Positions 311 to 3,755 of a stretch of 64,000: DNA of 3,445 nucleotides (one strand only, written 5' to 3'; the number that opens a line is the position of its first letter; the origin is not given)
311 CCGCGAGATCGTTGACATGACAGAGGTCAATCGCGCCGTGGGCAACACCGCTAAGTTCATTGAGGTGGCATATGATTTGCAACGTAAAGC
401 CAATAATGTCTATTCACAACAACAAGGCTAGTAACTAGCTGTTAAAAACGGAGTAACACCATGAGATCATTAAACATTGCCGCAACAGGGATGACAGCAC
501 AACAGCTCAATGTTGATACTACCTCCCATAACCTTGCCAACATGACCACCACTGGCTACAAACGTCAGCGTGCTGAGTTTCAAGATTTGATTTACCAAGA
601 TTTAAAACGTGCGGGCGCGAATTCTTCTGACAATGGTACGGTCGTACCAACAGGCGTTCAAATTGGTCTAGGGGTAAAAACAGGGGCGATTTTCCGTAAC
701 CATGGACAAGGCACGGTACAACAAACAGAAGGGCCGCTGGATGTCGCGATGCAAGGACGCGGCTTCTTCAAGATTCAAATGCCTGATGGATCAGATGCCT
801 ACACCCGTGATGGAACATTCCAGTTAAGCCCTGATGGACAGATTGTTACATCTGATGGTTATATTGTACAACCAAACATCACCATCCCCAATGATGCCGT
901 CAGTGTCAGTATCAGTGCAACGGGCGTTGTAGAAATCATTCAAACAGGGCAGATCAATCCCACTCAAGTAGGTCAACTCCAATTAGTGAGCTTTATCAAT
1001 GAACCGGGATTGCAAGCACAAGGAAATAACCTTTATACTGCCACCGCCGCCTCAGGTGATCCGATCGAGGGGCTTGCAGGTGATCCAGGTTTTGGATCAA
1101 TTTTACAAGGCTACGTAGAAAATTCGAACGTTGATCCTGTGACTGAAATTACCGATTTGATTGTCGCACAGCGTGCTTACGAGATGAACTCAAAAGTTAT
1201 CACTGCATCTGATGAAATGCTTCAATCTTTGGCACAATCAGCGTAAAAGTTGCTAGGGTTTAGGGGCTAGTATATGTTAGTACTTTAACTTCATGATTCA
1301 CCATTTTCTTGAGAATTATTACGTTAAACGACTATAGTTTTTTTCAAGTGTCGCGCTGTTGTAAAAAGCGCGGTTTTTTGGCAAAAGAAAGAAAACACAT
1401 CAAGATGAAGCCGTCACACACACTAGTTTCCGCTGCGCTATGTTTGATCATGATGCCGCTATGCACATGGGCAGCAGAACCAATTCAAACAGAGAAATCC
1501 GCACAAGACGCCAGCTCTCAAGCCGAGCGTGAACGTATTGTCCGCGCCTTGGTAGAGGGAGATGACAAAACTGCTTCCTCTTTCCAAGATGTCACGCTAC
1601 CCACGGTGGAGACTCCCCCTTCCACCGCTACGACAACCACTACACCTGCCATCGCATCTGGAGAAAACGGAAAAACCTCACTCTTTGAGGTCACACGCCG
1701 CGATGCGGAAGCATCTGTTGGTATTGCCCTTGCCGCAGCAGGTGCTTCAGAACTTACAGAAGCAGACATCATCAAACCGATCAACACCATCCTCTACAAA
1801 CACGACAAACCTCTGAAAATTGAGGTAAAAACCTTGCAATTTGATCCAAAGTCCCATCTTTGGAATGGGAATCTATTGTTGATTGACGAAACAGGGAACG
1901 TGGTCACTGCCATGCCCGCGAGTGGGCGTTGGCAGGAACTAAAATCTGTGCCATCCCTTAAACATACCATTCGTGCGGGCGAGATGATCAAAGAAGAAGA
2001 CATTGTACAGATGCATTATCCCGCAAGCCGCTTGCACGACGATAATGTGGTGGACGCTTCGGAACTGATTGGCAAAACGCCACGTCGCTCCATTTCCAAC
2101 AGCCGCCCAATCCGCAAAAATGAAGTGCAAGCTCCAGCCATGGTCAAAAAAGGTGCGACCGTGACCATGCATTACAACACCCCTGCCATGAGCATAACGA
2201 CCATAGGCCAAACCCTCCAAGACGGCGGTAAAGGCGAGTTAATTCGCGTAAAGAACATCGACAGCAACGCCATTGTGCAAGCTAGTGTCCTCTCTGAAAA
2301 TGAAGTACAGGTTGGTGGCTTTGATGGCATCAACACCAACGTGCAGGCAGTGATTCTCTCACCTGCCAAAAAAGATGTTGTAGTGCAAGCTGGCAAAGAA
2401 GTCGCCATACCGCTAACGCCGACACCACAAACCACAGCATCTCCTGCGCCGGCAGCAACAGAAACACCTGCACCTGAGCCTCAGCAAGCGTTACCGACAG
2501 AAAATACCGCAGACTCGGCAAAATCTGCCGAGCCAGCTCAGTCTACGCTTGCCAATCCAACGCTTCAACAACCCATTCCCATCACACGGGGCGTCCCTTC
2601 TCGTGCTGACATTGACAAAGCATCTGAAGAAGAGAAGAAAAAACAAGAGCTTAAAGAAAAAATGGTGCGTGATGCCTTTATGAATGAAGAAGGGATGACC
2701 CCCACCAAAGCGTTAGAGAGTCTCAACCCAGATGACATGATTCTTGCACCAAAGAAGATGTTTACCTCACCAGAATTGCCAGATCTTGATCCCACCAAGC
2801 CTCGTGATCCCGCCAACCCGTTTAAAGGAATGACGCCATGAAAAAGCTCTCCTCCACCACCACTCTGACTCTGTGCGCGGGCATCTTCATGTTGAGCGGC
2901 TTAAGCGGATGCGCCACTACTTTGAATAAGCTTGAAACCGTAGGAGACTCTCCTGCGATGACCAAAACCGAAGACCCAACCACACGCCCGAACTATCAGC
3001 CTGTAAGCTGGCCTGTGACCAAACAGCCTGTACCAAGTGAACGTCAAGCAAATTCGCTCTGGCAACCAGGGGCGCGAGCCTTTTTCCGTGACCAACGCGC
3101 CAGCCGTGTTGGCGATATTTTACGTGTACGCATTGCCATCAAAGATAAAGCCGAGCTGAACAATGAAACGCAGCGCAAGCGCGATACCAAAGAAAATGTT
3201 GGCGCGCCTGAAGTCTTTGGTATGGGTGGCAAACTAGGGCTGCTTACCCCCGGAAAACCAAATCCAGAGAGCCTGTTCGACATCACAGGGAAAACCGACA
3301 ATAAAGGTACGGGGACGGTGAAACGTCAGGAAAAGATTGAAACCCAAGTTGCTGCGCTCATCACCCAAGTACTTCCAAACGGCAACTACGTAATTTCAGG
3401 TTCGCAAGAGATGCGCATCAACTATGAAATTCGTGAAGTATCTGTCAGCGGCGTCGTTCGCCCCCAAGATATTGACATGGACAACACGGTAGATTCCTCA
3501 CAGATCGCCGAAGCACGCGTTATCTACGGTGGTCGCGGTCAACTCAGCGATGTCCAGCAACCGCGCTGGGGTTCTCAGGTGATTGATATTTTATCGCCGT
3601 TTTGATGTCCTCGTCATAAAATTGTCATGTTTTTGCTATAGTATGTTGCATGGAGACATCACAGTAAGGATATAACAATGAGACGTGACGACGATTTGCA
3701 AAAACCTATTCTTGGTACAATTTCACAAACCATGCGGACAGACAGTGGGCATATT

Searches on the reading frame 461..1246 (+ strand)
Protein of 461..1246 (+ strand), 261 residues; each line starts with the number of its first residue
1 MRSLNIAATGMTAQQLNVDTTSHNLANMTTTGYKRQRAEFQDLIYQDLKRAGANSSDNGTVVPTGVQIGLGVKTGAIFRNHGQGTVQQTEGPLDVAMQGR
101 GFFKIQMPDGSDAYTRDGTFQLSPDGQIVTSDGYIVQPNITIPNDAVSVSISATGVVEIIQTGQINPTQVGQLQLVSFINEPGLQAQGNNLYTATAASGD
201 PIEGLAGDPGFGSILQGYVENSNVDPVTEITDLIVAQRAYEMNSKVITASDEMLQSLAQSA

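Call 14: search_protein_families(library=ncbifam, proteins=[window:461-1246:+], max_evalue=1e-10)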
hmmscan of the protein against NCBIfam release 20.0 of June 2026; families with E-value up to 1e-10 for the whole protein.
window:461-1246:+ (261 aa): 24 families
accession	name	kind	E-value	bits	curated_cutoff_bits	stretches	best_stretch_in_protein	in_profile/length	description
TIGR02488.1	flgG_G_neg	equivalog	3.8e-107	357.6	252.75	1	3-259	1-257/259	flagellar basal-body rod protein FlgG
NF009456.0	PRK12816.1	equivalog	5.5e-91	304.9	416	1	1-255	2-257/264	flagellar basal body rod protein FlgG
TIGR03506.1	FlgEFG_subfam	subfamily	5.6e-75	253.2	70.25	2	3-136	2-121/351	flagellar hook-basal body complex protein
NF009278.1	PRK12636.1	equivalog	1.5e-64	218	350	1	1-257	2-258/263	flagellar basal body rod protein FlgG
NF004241.1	PRK05682.1-5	equivalog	1.3e-57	195.9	469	2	1-137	2-136/446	flagellar hook protein FlgE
TIGR02489.1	flgE_epsilon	equivalog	1.6e-50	172.4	412.85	2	1-153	2-153/719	flagellar hook protein FlgE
NF004238.1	PRK05682.1-1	equivalog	1.1e-49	169.9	400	2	3-145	2-130/414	flagellar hook protein FlgE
TIGR02490.1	flgF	equivalog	2.3e-48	164.6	178.5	1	6-241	3-218/218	flagellar basal-body rod protein FlgF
NF009331.1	PRK12689.1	equivalog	7.1e-42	143.3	347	1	15-255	16-242/252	flagellar basal-body rod protein FlgF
NF004242.0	PRK05682.2-1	equivalog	2.1e-41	142.1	365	2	148-259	309-419/422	flagellar hook protein FlgE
NF004240.1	PRK05682.1-4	equivalog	2.8e-41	142.3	472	2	3-160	2-150/443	flagellar hook protein FlgE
NF004243.1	PRK05682.2-2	equivalog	3.3e-37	128.5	801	2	3-158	6-146/420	flagellar hook protein FlgE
NF005286.1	PRK06803.1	equivalog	6.1e-37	127.7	467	2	170-260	311-401/402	flagellar hook protein FlgE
NF009280.2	PRK12640.1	subfamily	1.6e-35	122.8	210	1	3-257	4-239/246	flagellar basal body rod protein FlgF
NF009332.0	PRK12690.1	equivalog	2.7e-35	121.8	288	1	18-258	19-233/239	flagellar hook-basal body complex protein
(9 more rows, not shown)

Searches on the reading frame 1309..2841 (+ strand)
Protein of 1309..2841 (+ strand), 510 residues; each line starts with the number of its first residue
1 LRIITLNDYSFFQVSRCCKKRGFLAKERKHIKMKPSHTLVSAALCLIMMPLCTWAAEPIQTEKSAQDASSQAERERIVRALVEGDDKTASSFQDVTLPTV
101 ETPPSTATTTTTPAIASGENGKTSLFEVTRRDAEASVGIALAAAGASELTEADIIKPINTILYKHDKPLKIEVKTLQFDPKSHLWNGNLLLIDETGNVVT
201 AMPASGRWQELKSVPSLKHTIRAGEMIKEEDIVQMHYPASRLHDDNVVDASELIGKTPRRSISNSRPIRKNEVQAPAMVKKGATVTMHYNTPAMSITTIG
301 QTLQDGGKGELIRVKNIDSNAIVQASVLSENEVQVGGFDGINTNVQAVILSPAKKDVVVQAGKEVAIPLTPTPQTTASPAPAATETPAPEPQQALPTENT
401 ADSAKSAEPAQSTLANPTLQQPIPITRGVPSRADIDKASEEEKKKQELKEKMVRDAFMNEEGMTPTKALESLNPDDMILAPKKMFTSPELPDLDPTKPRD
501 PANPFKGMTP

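Call 14: search_protein_families(library=ncbifam, proteins=[window:1309-2841:+], max_evalue=1e-10)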
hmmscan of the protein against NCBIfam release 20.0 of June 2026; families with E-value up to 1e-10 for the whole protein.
window:1309-2841:+ (510 aa): 1 family
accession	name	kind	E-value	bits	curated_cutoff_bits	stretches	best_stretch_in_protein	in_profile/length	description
TIGR03170.1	flgA_cterm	equivalog_domain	4.6e-33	114.1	54.65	1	204-335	5-136/137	flagellar basal body P-ring formation chaperone FlgA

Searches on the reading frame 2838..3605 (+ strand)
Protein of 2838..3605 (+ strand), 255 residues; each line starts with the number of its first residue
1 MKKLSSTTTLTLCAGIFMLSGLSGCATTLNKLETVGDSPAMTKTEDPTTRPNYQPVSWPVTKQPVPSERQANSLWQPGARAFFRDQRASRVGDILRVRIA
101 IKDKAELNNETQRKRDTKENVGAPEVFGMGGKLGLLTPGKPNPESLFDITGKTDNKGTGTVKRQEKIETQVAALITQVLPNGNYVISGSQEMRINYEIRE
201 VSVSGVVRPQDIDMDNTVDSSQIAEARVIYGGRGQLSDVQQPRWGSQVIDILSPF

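Call 14: search_protein_families(library=ncbifam, proteins=[window:2838-3605:+], max_evalue=1e-10)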
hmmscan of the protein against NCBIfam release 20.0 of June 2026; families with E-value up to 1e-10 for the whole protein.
window:2838-3605:+ (255 aa): 13 families
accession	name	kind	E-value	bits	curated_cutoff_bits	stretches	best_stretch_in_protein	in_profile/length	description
NF001305.1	PRK00249.1-5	equivalog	1.3e-87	293.3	255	1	17-255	4-239/239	flagellar basal body L-ring protein FlgH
NF009429.1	PRK12788.1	equivalog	8.5e-55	185.7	380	1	21-255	12-231/231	flagellar basal body L-ring protein FlgH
NF001301.1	PRK00249.1-1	equivalog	6.9e-46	156.7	280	1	42-249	20-222/224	flagellar basal body L-ring protein FlgH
NF009336.0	PRK12696.1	equivalog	4.6e-39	134.4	303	1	54-255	29-238/238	flagellar basal body L-ring protein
NF001304.0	PRK00249.1-4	equivalog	4.9e-37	127.7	247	1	45-247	22-219/228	flagellar basal body L-ring protein FlgH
NF001303.0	PRK00249.1-3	equivalog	3.2e-36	124.9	288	1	57-255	37-238/238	flagellar basal body L-ring protein FlgH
NF009338.1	PRK12698.1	equivalog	6.8e-29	101.3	303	1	41-247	12-209/218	flagellar basal body L-ring protein FlgH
NF009072.1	PRK12407.1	equivalog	2.1e-26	93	323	1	59-246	33-210/220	flagellar basal body L-ring protein FlgH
NF009341.0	PRK12701.1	equivalog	3.1e-26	92.6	480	1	46-249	26-223/230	flagellar basal body L-ring protein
NF009337.1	PRK12697.1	equivalog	1.2e-23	83.7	380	1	60-248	25-208/215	flagellar basal body L-ring protein FlgH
NF009340.0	PRK12700.1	equivalog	1.8e-23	83.2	414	1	54-255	33-230/230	flagellar basal body L-ring protein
NF001302.0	PRK00249.1-2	equivalog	4.1e-21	75.7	410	1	44-247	57-254/260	flagellar basal body L-ring protein FlgH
NF009339.0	PRK12699.1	equivalog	3.8e-20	72.3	375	1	80-255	79-246/246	flagellar basal body L-ring protein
